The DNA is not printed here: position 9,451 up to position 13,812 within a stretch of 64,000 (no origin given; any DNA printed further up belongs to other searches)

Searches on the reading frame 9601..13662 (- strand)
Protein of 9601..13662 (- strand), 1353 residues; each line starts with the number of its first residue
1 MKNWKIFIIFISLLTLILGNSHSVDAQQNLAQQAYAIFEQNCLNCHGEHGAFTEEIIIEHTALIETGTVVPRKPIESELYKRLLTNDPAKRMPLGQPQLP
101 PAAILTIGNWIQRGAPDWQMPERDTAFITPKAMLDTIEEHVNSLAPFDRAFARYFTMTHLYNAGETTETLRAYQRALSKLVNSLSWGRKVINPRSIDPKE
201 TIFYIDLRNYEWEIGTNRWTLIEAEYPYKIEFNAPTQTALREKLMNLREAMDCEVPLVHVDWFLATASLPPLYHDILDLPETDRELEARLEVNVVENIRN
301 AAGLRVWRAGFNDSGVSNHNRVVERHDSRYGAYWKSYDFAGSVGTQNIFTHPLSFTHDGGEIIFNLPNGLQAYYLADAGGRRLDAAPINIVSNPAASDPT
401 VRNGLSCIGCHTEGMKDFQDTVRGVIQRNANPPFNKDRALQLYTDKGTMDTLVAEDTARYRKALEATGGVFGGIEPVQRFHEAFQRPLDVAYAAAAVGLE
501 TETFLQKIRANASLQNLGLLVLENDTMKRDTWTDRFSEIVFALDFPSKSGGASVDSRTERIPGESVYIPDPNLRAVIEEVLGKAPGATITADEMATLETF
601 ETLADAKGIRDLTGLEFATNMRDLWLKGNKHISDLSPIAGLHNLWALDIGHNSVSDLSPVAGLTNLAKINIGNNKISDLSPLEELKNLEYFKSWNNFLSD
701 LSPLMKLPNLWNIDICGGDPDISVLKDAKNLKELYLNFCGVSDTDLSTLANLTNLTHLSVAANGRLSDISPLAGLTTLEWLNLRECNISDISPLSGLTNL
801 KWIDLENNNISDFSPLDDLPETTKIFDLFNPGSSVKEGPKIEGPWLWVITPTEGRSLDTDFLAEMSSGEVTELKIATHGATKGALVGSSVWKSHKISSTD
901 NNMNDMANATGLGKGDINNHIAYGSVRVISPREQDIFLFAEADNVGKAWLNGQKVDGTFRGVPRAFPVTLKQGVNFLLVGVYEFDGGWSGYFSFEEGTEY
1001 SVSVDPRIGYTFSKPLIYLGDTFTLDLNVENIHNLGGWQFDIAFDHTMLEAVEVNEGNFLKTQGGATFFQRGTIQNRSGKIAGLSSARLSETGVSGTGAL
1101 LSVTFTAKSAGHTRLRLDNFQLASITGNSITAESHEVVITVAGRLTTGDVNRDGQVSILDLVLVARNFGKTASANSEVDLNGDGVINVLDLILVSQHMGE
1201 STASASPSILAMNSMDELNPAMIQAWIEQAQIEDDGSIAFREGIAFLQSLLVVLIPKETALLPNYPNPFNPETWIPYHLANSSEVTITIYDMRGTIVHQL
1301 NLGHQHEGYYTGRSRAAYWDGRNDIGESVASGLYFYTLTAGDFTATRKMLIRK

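Call 5: search_protein_families(library=pfam, proteins=[window:9601-13662:-], max_evalue=0.01)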
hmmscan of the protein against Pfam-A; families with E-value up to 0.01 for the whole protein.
window:9601-13662:- (1353 aa): 13 families
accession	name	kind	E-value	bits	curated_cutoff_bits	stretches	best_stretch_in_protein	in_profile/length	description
PF12799.13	LRR_4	-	1e-28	99.1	27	3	776-817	1-43/44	Leucine Rich repeats (2 copies)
PF13855.12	LRR_8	-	1.4e-11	44.5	27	2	730-788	2-61/61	Leucine rich repeat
PF00404.24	Dockerin_1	-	9.5e-10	39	22.9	1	1148-1197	2-55/57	Dockerin type I domain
PF23952.1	LRR_EndoS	-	9.9e-10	39.1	27.9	1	568-691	1-111/116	Endo-beta-N-acetylglucosaminidase EndoS LRR domain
PF00963.24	Cohesin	-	2.4e-09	37.9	24.1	1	1020-1113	13-107/139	Cohesin domain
PF13860.13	FlgD_ig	-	2.1e-08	34.4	27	1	1280-1340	20-75/79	FlgD Ig-like domain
PF23598.1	LRR_14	-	1.7e-07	30.8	40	1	612-810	40-251/353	Leucine-rich repeat region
PF18962.6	Por_Secre_tail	-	1.5e-05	25.6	27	1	1265-1351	2-75/75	Secretion system C-terminal sorting domain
PF07635.16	PSCyt1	-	0.00013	22.9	22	1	42-93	1-56/59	Planctomycete cytochrome C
PF13442.11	Cytochrome_CBB3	-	0.00018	22.2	27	0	31-110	3-67/68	Cytochrome C oxidase, cbb3-type, subunit III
PF13585.12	CHU_C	-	0.00018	22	27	1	1278-1341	22-74/86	CHU_C Type IX secretion signal domain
PF25019.1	LRR_R13L1-DRL21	-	0.0067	16.8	27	0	725-786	65-127/127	R13L1/DRL21 LRRs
PF06934.16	CTI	-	0.0091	15.1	25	0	79-161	75-153/692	Fatty acid cis/trans isomerase (CTI)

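Call 6: search_protein_families(library=ncbifam, proteins=[window:9601-13662:-], max_evalue=0.01)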
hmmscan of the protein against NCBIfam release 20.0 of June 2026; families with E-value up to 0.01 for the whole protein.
window:9601-13662:- (1353 aa): 13 families
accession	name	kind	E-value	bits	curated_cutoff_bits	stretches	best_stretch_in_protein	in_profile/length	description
NF033189.1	internalin_A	exception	6.4e-38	130.6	1600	1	607-831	151-371/799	class 1 internalin InlA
NF033188.1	internalin_H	exception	4.3e-35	121.4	1050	2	576-713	122-257/548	InlH/InlC2 family class 1 internalin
NF033190.2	inl_like_NEAT_1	exception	2.1e-27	95.8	1275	1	602-819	247-459/754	NEAT domain-containing leucine-rich repeat protein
NF033186.1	internalin_K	exception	4.9e-18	64.9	1100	1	564-735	41-215/604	class 1 internalin InlK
TIGR04183.1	Por_Secre_tail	domain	1.4e-08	34.6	23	1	1265-1351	2-71/72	T9SS type A sorting domain-containing protein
NF033707.1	T9SS_sortase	equivalog_domain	2.4e-06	25.5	420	1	1263-1340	1000-1077/1095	type IX secretion system sortase PorU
NF052323.1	T9SSA_dep_M6i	equivalog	1.6e-05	23.1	600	1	1264-1343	960-1029/1043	T9SS-dependent M6-like inactivated metalloprotease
NF009276.0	PRK12633.1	equivalog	2.4e-05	24.2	383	1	1281-1345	127-186/234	flagellar basal body rod modification protein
NF005176.1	PRK06655.1-1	equivalog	3.7e-05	23.7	230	1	1281-1340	95-149/197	flagellar hook assembly protein FlgD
NF041381.1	XopAC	subfamily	6.6e-05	21.8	450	2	726-809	63-147/451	XopAC/AvrAC family type III secretion system effector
NF052228.1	T9SS_PorZ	equivalog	0.001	17.6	260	1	1265-1344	676-746/757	type IX secretion system anionic LPS delivery protein PorZ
NF047464.1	FibnectbindLIC11051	equivalog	0.0037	15.8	1000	1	620-811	467-663/685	LIC_11051 family fibronectin-binding protein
NF033187.0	internalin_J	exception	0.0088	14.3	1700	0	641-780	92-228/846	class 1 internalin InlJ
